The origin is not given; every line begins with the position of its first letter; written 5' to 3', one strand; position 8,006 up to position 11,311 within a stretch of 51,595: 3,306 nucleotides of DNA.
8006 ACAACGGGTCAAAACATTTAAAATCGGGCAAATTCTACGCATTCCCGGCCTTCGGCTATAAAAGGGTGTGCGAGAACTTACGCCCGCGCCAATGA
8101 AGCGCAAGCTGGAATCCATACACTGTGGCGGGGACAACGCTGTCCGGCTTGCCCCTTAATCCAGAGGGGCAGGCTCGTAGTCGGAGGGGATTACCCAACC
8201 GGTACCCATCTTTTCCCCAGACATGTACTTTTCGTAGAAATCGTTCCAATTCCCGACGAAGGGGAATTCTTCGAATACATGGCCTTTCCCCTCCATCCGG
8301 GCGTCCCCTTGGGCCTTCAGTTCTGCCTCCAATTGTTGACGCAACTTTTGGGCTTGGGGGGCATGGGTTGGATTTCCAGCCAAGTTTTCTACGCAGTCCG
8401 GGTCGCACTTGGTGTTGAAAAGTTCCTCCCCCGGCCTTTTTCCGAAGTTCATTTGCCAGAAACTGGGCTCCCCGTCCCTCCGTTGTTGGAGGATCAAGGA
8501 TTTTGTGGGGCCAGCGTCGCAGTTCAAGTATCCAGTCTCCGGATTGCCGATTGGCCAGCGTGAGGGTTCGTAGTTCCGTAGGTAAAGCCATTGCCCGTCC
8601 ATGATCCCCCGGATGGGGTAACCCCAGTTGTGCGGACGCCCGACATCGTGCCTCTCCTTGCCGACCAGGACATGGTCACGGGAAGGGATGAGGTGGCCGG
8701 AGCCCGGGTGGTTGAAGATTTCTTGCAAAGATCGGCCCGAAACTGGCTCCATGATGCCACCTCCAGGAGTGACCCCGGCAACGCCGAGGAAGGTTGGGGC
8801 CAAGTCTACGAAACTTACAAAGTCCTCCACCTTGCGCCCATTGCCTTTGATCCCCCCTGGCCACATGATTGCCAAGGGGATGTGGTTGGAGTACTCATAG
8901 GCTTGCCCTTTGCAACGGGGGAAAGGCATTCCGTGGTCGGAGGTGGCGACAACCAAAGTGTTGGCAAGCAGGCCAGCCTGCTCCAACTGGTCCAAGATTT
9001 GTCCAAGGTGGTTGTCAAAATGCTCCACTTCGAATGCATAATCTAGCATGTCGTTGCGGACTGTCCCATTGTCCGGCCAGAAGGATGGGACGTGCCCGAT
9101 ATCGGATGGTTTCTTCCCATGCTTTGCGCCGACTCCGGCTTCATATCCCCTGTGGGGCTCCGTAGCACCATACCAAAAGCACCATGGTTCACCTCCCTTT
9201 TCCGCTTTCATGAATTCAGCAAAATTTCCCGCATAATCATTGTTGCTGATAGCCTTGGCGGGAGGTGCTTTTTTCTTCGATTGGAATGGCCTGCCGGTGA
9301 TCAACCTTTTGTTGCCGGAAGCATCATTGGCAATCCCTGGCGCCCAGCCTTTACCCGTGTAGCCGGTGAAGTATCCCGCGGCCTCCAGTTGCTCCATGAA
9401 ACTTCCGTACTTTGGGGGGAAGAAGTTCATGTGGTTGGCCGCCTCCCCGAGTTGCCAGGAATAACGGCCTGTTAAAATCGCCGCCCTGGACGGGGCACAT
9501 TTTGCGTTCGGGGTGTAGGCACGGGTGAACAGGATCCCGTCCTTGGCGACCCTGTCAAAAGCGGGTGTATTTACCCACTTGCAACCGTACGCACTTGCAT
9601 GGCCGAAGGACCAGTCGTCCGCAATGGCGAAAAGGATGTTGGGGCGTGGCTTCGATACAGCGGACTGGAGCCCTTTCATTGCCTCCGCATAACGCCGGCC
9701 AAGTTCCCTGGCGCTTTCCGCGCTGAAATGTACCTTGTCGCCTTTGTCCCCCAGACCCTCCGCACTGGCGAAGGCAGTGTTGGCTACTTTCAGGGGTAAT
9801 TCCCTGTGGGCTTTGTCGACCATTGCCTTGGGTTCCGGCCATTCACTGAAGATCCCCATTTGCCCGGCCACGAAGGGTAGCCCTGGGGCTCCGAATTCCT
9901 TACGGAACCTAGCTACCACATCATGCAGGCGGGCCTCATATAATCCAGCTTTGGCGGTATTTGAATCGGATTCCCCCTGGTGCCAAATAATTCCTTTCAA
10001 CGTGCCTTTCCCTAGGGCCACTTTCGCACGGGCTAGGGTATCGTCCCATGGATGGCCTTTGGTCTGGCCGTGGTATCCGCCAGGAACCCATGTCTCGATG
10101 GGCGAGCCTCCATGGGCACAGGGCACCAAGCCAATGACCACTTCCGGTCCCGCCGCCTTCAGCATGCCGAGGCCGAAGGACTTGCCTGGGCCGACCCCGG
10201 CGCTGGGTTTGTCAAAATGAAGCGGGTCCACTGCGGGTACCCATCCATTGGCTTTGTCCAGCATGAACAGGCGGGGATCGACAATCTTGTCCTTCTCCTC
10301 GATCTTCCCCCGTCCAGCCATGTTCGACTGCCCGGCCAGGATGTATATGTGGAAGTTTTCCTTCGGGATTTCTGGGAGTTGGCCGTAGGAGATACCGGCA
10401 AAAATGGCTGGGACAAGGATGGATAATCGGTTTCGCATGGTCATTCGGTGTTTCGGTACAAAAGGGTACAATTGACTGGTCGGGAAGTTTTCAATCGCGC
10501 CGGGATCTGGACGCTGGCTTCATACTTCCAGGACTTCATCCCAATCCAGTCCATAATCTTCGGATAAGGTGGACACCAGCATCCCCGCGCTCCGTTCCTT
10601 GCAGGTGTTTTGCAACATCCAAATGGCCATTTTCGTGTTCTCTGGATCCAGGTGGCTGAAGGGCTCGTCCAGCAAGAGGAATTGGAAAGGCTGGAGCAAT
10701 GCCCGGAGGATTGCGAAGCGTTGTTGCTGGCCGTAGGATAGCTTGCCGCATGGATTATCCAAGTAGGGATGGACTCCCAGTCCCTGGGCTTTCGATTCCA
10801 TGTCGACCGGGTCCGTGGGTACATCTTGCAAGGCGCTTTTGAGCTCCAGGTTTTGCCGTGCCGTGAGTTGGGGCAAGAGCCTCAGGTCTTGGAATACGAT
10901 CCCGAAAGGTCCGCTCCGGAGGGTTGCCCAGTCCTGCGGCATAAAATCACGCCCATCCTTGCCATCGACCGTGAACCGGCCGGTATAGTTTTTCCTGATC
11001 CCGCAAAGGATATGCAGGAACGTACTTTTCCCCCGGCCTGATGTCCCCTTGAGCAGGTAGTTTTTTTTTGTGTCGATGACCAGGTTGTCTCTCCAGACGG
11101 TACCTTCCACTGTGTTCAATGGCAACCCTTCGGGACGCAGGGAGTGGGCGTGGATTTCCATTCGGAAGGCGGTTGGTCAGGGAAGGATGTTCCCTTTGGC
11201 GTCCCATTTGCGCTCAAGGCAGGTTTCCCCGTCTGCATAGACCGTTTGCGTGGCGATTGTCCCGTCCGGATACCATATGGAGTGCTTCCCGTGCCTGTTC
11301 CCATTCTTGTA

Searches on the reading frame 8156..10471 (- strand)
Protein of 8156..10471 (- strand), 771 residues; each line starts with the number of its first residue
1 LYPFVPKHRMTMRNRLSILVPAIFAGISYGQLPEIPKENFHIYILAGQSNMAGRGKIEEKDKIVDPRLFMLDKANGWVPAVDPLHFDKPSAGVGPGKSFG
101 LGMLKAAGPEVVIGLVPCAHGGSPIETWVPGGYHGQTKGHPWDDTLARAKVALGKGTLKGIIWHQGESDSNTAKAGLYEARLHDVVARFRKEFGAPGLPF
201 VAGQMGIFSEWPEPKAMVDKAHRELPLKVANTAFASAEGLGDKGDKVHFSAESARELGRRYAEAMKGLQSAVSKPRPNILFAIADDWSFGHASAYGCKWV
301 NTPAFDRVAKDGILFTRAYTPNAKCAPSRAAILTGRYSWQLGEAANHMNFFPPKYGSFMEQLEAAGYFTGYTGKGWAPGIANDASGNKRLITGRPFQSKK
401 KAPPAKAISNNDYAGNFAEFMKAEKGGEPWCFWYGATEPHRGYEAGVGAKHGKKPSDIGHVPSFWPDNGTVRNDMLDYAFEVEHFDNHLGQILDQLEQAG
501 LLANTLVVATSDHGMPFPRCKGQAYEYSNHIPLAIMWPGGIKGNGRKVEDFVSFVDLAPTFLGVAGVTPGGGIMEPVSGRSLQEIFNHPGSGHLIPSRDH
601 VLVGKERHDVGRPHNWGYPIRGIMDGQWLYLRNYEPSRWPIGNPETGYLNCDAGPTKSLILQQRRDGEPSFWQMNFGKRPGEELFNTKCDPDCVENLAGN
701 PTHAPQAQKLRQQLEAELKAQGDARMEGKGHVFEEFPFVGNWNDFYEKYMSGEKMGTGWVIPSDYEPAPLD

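Call 84: search_protein_families(library=pfam, proteins=[window:8156-10471:-], max_evalue=0.0001)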
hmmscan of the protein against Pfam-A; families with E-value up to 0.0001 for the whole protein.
window:8156-10471:- (771 aa): 4 families
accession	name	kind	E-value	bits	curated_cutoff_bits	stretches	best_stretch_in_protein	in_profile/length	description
PF03629.24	SASA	-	7.4e-60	202.8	24.8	1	40-265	2-224/226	Carbohydrate esterase, sialic acid-specific acetylesterase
PF00884.28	Sulfatase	-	7.9e-42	144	25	1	277-567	1-301/301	Sulfatase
PF16347.10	SGSH_C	-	4.2e-09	37.2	29.3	1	524-587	11-69/154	N-sulphoglucosamine sulphohydrolase, C-terminal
PF01663.27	Phosphodiest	-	2.4e-08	34.4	23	1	481-516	187-222/342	Type I phosphodiesterase / nucleotide pyrophosphatase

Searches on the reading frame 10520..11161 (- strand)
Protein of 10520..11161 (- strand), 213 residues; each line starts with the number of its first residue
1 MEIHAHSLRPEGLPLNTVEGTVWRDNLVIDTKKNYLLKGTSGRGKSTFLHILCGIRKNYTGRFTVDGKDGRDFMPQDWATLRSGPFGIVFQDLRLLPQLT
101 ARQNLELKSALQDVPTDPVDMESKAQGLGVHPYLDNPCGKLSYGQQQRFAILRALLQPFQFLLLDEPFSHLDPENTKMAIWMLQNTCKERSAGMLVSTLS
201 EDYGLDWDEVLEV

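Call 3: search_protein_families(library=pfam, proteins=[window:10520-11161:-], max_evalue=0.01)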
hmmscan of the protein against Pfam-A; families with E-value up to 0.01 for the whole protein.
window:10520-11161:- (213 aa): 3 families
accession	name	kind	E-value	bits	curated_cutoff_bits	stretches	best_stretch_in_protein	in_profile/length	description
PF00005.33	ABC_tran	-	3.6e-24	86.4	25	1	26-168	5-136/137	ABC transporter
PF13304.12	AAA_21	-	0.00031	21.4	27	1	140-176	237-276/304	AAA domain, putative AbiEii toxin, Type IV TA system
PF13555.12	AAA_29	-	0.0055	16.9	27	0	26-49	16-39/61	P-loop containing region of AAA domain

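Call 4: search_protein_families(library=ncbifam, proteins=[window:10520-11161:-], max_evalue=0.01)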
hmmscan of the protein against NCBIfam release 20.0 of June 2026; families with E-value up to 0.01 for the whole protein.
window:10520-11161:- (213 aa): 165 families (the best 25 are shown)
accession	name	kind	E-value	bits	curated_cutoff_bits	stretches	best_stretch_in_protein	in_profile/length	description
TIGR03608.1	L_ocin_972_ABC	subfamily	1.2e-26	93.5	254.85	1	26-198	18-191/206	putative bacteriocin export ABC transporter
TIGR02673.1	FtsE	equivalog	2.4e-26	92.7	264.85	1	26-197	22-193/214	cell division ATP-binding protein FtsE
TIGR01277.1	thiQ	equivalog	3.5e-26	92.1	245.05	1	26-198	18-186/213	thiamine ABC transporter ATP-binding protein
TIGR02142.1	modC_ABC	equivalog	3.6e-25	88.9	285.05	1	37-191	28-182/353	molybdenum ABC transporter ATP-binding protein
TIGR02982.1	heterocyst_DevA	subfamily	3.7e-25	88.8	295.8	1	26-198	25-199/220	ABC exporter ATP-binding subunit, DevA family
NF008039.0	PRK10771.1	equivalog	3.2e-24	85.6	298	1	26-196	19-185/234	thiamine ABC transporter ATP-binding protein ThiQ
TIGR02211.1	LolD_lipo_ex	equivalog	1.7e-23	83.3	307.75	1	29-203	28-204/221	lipoprotein-releasing ABC transporter ATP-binding protein LolD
NF007826.0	PRK10535.1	equivalog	7.7e-22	77.3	966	1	37-196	39-199/648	macrolide ABC transporter ATP-binding protein/permease MacB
TIGR02857.1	CydD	equivalog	1.7e-21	76.8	435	1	26-191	342-509/529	thiol reductant ABC exporter subunit CydD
TIGR02315.1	ABC_phnC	equivalog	3.4e-21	75.8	266.1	1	37-197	33-202/243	phosphonate ABC transporter ATP-binding protein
NF047930.1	ABC_ATP_B6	equivalog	2.4e-20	72.6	670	1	27-177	23-173/510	putative B6 ABC transporter ATP-binding protein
NF040933.2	ABC_arch_GlcV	equivalog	2.6e-20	72.6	450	1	26-186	26-187/357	glucose ABC transporter ATP-binding protein GlcV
TIGR01186.1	proV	subfamily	9.4e-20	71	326.6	1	26-173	13-162/363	betaine/proline/choline family ABC transporter ATP-binding protein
TIGR03265.1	PhnT2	equivalog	1.3e-19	70.6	457.7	1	36-174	34-168/353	putative 2-aminoethylphosphonate ABC transporter ATP-binding protein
TIGR03864.1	PQQ_ABC_ATP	hypoth_equivalog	2.6e-19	69.6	302.25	1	29-198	24-190/236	ABC transporter, ATP-binding subunit, PQQ-dependent alcohol dehydrogenase system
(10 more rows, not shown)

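Call 20: search_solved_structures(query=window:10520-11161:-, max_evalue=1e-10)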
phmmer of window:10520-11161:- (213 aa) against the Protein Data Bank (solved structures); distinct sequences matched with E-value up to 1e-10: 138 (the best 60 are shown).
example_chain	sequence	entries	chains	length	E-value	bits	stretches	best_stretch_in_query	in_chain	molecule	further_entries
9o9x_A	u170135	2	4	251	7.5e-23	84.8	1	36-199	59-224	ABC transporter ATP-binding protein YtrE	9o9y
9ugg_A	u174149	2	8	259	3e-19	73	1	37-198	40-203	Lantibiotic ABC transporter ATP-binding protein PsdA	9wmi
3d31_A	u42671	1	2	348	4.9e-19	72.3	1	27-190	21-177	Sulfate/molybdate ABC transporter, ATP-binding protein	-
2it1_A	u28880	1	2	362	3.2e-18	69.7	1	27-173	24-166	362aa long hypothetical maltose/maltodextrin transport ATP-binding protein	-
7niu_A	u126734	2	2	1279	1.3e-17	67.7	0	29-195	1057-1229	Isoform 2 of Phosphatidylcholine translocator ABCB4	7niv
5lj9_A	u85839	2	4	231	2.6e-17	66.7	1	36-200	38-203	Macrolide export ATP-binding/permease protein MacB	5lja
8zpx_B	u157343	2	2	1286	3.8e-17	66.1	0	31-198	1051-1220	ABC transporter B family member 1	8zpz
9juj_A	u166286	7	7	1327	4.2e-17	66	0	31-198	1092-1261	ABC transporter B family member 1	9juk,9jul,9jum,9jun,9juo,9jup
9oe1_A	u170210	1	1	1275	8.4e-17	65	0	34-200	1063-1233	ATP-binding cassette, sub-family B (MDR/TAP), member 4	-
9ody_A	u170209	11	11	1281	8.5e-17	65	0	34-200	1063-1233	ATP-binding cassette, sub-family B (MDR/TAP), member 4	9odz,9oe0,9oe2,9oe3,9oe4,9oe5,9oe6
6s7p_A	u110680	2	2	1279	8.7e-17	65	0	29-195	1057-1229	Phosphatidylcholine translocator ABCB4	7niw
5nik_J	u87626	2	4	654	2.3e-16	63.6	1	36-199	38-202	Macrolide export ATP-binding/permease protein MacB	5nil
7zk9_A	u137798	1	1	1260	2.3e-16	63.6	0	26-185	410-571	ATP-dependent translocase ABCB1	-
7zk8_A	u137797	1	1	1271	2.4e-16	63.5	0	26-185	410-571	ATP-dependent translocase ABCB1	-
8zq4_B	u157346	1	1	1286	2.7e-16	63.4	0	31-198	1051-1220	ABC transporter B family member 1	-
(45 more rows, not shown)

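Call 53: find_homologous_proteins(query=window:10520-11161:-, max_evalue=1e-20)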
Query window:10520-11161:- (213 aa): 2716 proteins with E <= 1e-20 among 2880 candidates; the best 120 are listed.
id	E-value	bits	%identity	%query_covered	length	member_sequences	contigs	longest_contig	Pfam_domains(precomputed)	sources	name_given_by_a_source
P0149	2.3e-134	464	95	100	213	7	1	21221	PF00005.34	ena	-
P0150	1.1e-77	279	60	100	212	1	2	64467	PF00005.34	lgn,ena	-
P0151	2.6e-67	245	54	100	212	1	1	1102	PF00005.34,PF13304.13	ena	-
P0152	1.3e-65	239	54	100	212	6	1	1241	PF00005.34,PF13304.13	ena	-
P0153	5.7e-63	231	52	100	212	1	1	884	PF00005.34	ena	-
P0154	1.8e-62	229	53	100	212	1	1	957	PF00005.34,PF13304.13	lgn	-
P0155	1.1e-61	227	52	100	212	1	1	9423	PF00005.34,PF13304.13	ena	-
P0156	2.1e-61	226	49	100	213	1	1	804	PF00005.34,PF13304.13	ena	-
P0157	5.1e-61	224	49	100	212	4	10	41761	PF00005.34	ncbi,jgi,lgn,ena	-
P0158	1.5e-60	223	51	100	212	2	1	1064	PF00005.34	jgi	jgi:ABC-type lipoprotein export system ATPase subunit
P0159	1.7e-60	223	48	100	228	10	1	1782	PF00005.34,PF13304.13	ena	-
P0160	3.4e-60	222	51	100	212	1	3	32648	PF00005.34,PF13304.13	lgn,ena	-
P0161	3.5e-60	222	51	100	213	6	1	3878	PF00005.34,PF13304.13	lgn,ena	-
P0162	2.7e-59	219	48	97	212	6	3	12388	PF00005.34,PF13304.13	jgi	-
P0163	2.2e-58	216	49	100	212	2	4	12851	PF00005.34,PF13304.13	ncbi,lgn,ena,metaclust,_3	metaclust:\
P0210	8.4e-50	188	45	97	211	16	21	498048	PF00005.34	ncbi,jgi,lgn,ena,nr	ncbi:MAG: ATP-binding cassette domain-containing protein [Verrucomicrobia bacterium]|jgi:ABC-type li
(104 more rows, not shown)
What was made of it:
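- Closest known: LolCDE / LolDF lipoprotein-release system. Same: JGI labels the NBD homologues 'ABC-type lipoprotein export system ATPase subunit' (call 53), which is a generic COG name.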

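Call 54: find_encoding_contigs(protein=P0150, flank=8000, max_places=1)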
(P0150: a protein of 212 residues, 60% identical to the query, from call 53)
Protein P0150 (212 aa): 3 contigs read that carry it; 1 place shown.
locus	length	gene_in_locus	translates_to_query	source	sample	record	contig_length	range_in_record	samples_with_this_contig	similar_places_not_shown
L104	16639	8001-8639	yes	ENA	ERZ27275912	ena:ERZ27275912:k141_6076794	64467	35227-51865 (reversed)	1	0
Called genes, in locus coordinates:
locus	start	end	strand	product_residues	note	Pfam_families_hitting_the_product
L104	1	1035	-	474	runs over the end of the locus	PF00732:GMC_oxred_N (weak), PF05199:GMC_oxred_C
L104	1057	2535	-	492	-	PF02653:BPD_transp_2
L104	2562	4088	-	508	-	PF00005:ABC_tran, PF09818:ABC_ATPase (faint), PF13304:AAA_21 (faint), PF00005:ABC_tran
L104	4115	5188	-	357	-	PF13407:Peripla_BP_4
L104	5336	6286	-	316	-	PF22701:Mala_s_1-like (weak)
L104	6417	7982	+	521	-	PF07661:MORN_2 (faint)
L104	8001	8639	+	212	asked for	PF00005:ABC_tran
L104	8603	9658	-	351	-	PF13593:SBF_like, PF01758:SBF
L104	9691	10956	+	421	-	PF01547:SBP_bac_1, PF13416:SBP_bac_8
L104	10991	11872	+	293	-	PF00528:BPD_transp_1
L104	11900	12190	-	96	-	-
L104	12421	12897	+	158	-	PF14237:GYF_2, PF13783:DUF4177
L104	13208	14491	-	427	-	PF01053:Cys_Met_Meta_PP, PF00155:Aminotran_1_2 (weak), PF01041:DegT_DnrJ_EryC1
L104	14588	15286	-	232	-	PF05719:GPP34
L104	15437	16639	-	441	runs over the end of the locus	PF01408:GFO_IDH_MocA, PF19051:GFO_IDH_MocA_C2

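Call 55: find_encoding_contigs(protein=P0160, flank=8000, max_places=1)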
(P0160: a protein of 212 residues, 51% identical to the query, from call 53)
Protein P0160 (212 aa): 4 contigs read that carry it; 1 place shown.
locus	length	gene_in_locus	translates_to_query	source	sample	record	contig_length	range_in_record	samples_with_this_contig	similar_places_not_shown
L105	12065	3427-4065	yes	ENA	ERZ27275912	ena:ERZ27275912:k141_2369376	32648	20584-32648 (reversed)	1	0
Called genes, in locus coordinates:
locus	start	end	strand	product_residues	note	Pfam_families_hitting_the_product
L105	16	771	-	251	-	PF00106:adh_short, PF08659:KR (weak), PF23441:SDR, PF13561:adh_short_C2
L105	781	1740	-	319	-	PF22701:Mala_s_1-like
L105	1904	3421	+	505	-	PF07661:MORN_2 (faint), PF06439:3keto-disac_hyd (weak)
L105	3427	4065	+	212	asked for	PF00005:ABC_tran, PF13304:AAA_21 (faint)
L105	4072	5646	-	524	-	PF00884:Sulfatase, PF16347:SGSH_C (faint)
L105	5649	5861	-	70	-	PF10262:Rdx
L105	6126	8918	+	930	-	PF07583:PSCyt2, PF07587:PSD1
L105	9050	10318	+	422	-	PF07394:DUF1501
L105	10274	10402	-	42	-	-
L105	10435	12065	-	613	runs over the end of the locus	PF00009:GTP_EFTU, PF01926:MMR_HSR1 (faint), PF03144:GTP_EFTU_D2, PF22042:EF-G_D2, PF00679:EFG_C, PF21018:BipA_C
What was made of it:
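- MORN511-NBD persists in two other loci with no permease within the sequence held (about 8 kb), L104 and L105, with different flanks (calls 54, 55). In other genomes where no permease lies near the NBD, the NBD likewise keeps only its MORN partner (calls 54, 55).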

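Call 56: find_encoding_contigs(protein=P0210, flank=8000, max_places=1)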
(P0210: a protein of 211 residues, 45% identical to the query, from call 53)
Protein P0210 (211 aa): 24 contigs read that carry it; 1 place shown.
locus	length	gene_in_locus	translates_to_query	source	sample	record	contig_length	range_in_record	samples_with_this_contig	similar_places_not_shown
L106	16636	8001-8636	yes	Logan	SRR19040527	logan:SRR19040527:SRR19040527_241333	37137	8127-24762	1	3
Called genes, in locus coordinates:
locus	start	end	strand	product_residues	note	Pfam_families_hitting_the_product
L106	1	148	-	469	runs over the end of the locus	PF00206:Lyase_1, PF14698:ASL_C2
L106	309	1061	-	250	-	PF13085:Fer2_3, PF13187:Fer4_9 (faint), PF13237:Fer4_10 (faint), PF13183:Fer4_8, PF12838:Fer4_7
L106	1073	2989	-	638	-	PF00890:FAD_binding_2, PF01266:DAO (faint), PF02910:Succ_DH_flav_C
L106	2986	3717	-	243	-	-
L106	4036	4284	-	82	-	-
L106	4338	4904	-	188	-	-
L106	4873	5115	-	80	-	-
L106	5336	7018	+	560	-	PF06418:CTP_synth_N, PF00117:GATase, PF07722:Peptidase_C26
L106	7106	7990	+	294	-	PF04909:Amidohydro_2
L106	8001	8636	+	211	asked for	PF00005:ABC_tran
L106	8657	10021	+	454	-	PF28560:PCD-like, PF28576:Transporter_C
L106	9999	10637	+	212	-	PF00145:DNA_methylase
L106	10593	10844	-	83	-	-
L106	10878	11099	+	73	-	PF00145:DNA_methylase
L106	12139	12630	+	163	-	-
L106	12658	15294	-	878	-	PF02861:Clp_N, PF23569:NBD_SMAX1, PF00004:AAA, PF17871:AAA_lid_9, PF00004:AAA, PF07724:AAA_2, PF07728:AAA_5, PF10431:ClpB_D2-small, +12 more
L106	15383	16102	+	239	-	PF00730:HhH-GPD, PF00633:HHH (weak)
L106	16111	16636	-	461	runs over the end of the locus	PF14237:GYF_2 (faint), PF12799:LRR_4 (faint), PF13855:LRR_8 (faint)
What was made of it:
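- Other Verrucomicrobia members have the NBD-permease pair with no accessory gene (call 56).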

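Call 80: search_solved_structures(query=window:10520-11161:-, max_evalue=1e-18, show_alignments=3)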
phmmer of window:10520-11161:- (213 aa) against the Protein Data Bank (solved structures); distinct sequences matched with E-value up to 1e-18: 3.
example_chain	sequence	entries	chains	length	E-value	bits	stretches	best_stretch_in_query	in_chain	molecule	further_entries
9o9x_A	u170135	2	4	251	7.5e-23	84.8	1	36-199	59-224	ABC transporter ATP-binding protein YtrE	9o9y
9ugg_A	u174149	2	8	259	3e-19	73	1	37-198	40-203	Lantibiotic ABC transporter ATP-binding protein PsdA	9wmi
3d31_A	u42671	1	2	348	4.9e-19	72.3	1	27-190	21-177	Sulfate/molybdate ABC transporter, ATP-binding protein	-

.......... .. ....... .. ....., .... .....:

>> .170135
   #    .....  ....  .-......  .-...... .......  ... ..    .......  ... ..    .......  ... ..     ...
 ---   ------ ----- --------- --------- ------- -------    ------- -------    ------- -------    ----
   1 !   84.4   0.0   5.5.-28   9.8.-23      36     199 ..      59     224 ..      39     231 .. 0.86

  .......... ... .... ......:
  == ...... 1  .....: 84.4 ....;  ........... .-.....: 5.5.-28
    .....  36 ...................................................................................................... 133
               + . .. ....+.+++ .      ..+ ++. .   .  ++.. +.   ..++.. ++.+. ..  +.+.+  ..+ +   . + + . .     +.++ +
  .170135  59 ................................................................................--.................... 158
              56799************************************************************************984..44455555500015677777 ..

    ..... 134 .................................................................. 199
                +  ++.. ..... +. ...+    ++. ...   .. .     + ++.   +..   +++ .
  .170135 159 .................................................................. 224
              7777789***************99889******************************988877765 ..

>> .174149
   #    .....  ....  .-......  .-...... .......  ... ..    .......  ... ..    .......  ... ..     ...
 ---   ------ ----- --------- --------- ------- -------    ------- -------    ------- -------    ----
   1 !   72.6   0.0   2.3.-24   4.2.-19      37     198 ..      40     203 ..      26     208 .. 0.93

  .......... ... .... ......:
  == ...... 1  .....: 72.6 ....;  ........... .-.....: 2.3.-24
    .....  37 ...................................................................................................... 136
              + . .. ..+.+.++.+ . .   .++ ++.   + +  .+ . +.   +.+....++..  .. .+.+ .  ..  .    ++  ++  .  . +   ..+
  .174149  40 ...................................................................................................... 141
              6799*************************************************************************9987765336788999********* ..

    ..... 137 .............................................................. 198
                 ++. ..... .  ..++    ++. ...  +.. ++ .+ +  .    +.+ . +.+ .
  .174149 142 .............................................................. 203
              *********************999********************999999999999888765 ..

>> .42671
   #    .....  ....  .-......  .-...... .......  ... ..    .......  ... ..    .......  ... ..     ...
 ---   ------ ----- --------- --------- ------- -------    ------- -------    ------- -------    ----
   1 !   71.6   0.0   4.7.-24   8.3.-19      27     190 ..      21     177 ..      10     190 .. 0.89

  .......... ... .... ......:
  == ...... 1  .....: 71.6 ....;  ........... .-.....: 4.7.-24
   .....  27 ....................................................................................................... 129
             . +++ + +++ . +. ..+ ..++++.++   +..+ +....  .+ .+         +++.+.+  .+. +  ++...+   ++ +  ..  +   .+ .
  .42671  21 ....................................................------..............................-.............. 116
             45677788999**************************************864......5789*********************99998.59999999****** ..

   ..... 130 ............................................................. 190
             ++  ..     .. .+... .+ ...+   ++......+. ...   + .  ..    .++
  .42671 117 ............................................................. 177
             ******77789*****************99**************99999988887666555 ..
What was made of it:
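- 10520..11161 (-): Cognate ATPase (NBD) of the permease, 213 aa. Walker A, Q-loop, signature and Walker B motifs are intact. The H-loop His is replaced by Leu199, and the D-loop reads SHLD. The best PDB hit is YtrE (calls 20, 80).
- Closest known: YtrEF of Bacillus subtilis. Different: YtrE has the canonical H-loop His224 where this NBD has Leu199 (call 80).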
